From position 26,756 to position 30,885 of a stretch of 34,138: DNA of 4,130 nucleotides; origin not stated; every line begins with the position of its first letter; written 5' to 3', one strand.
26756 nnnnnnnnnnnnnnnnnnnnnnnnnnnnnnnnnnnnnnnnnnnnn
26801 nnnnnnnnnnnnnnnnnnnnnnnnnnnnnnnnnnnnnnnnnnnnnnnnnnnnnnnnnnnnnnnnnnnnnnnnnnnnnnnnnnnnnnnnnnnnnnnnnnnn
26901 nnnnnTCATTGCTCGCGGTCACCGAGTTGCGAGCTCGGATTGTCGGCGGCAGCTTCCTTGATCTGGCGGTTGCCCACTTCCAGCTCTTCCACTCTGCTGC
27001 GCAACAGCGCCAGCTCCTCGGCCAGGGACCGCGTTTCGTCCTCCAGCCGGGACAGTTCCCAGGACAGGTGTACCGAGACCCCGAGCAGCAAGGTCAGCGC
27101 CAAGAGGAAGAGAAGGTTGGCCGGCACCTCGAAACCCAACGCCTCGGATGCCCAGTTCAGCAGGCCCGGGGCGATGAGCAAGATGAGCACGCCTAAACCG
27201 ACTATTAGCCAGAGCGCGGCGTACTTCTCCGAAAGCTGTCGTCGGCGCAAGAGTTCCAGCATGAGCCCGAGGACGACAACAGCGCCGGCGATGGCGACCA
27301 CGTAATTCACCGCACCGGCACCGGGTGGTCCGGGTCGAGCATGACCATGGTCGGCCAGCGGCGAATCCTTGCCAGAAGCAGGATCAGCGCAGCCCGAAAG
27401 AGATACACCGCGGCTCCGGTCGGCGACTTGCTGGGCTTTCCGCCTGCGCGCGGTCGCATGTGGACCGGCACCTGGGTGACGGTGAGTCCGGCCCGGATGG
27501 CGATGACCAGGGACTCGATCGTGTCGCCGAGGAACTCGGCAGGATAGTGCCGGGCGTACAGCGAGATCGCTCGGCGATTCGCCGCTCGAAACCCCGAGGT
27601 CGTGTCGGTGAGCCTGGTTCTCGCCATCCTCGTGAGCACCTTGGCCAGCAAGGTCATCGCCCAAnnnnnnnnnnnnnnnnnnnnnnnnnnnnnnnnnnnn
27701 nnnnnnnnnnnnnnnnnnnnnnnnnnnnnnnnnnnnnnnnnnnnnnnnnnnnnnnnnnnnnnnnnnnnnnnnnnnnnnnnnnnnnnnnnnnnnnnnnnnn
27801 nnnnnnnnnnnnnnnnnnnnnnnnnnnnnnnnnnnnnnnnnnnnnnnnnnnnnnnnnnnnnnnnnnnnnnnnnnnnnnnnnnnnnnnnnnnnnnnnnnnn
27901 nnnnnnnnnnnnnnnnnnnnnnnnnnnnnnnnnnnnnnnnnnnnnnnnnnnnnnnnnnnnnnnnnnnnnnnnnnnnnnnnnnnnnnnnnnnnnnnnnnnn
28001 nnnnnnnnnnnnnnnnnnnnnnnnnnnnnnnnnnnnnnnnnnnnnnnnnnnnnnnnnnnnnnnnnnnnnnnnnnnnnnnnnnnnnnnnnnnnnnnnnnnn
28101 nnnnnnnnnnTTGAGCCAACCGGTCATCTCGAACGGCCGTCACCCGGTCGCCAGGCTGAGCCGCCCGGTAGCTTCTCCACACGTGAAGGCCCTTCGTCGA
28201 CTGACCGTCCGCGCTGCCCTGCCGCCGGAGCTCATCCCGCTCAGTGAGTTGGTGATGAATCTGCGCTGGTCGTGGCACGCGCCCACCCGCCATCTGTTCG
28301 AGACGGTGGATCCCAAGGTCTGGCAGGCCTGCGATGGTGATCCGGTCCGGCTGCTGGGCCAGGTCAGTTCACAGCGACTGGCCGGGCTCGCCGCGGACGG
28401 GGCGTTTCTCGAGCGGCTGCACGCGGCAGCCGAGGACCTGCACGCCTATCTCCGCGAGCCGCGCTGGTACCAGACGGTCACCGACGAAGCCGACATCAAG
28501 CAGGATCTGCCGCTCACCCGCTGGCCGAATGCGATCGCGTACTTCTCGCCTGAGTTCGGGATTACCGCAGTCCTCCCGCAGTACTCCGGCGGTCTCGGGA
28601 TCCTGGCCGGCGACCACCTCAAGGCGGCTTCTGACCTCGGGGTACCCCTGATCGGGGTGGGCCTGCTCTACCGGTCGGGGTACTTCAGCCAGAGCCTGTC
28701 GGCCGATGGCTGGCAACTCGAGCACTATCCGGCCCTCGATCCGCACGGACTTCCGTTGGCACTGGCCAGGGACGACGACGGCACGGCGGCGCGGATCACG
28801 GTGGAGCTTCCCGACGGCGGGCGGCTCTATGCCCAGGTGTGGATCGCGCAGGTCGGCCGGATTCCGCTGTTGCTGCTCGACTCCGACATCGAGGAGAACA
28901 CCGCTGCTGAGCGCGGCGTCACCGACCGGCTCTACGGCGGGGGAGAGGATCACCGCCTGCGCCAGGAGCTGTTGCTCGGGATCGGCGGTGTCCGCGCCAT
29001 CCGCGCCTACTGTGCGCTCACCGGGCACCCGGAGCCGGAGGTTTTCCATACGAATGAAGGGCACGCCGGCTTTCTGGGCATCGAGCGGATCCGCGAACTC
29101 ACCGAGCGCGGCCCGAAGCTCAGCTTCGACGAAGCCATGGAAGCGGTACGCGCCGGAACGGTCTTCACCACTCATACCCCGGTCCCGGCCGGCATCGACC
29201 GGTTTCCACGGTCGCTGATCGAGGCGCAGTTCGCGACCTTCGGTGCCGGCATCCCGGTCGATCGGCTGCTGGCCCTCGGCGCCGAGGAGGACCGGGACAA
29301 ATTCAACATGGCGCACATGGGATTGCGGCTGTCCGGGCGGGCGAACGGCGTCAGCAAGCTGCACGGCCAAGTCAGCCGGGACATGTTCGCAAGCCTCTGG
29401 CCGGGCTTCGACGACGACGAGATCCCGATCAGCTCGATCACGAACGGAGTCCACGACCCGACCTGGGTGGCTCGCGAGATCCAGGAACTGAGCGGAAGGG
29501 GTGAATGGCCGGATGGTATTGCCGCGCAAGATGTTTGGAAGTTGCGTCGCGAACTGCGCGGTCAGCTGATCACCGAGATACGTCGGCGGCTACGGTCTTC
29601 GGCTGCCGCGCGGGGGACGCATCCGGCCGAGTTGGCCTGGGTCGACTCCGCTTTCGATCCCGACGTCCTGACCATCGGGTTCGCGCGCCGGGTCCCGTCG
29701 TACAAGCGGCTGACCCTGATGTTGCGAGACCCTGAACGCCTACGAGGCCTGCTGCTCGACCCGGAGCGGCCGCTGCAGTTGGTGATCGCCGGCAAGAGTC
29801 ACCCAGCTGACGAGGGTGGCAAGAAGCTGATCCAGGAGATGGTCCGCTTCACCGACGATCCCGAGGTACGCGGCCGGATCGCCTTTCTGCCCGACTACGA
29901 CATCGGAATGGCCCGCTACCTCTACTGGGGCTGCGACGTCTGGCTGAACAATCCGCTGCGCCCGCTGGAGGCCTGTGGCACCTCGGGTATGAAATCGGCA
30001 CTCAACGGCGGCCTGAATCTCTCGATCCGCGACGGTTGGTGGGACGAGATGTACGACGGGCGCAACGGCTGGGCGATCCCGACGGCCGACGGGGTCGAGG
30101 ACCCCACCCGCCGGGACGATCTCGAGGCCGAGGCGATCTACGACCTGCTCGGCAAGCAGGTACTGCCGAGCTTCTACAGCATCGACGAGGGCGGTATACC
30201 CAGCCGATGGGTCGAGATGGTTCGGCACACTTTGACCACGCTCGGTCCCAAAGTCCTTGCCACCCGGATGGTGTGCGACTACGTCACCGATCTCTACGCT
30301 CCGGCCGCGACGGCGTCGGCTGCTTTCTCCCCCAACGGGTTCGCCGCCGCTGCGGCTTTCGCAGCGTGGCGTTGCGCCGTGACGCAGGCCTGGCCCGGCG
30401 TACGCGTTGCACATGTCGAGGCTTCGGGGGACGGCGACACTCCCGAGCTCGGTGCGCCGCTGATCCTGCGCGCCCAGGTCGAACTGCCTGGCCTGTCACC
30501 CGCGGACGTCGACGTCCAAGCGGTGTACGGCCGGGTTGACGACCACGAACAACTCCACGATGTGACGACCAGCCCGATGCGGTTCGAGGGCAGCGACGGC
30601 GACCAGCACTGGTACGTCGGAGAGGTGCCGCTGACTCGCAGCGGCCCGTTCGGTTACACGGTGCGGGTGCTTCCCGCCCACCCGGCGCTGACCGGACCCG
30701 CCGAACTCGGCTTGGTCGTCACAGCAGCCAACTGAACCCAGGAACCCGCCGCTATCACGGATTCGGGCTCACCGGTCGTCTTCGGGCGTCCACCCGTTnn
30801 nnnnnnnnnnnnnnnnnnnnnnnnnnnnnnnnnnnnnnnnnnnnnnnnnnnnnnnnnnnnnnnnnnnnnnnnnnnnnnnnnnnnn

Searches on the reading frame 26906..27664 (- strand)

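Call 73: search_protein_families(library=pfam, proteins=[window:26906-27664:-], max_evalue=0.001)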
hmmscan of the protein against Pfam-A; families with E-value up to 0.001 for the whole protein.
window:26906-27664:- (252 aa): 1 family
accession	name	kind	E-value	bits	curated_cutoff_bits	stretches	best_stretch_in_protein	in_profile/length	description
PF10066.14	DUF2304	-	1.1e-23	83.9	25.5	1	122-223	4-105/106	Uncharacterized conserved protein (DUF2304)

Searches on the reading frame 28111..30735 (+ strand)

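Call 11: search_protein_families(library=pfam, proteins=[window:28111-30735:+], max_evalue=0.001)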
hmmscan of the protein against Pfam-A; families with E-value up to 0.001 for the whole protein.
window:28111-30735:+ (874 aa): 2 families
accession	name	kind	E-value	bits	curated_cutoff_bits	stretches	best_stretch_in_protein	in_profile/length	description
PF11897.13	DUF3417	-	1.1e-31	109.9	25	1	37-155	1-109/109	Protein of unknown function (DUF3417)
PF00343.26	Phosphorylase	-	6.9e-25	87.9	27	2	392-642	318-579/713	Carbohydrate phosphorylase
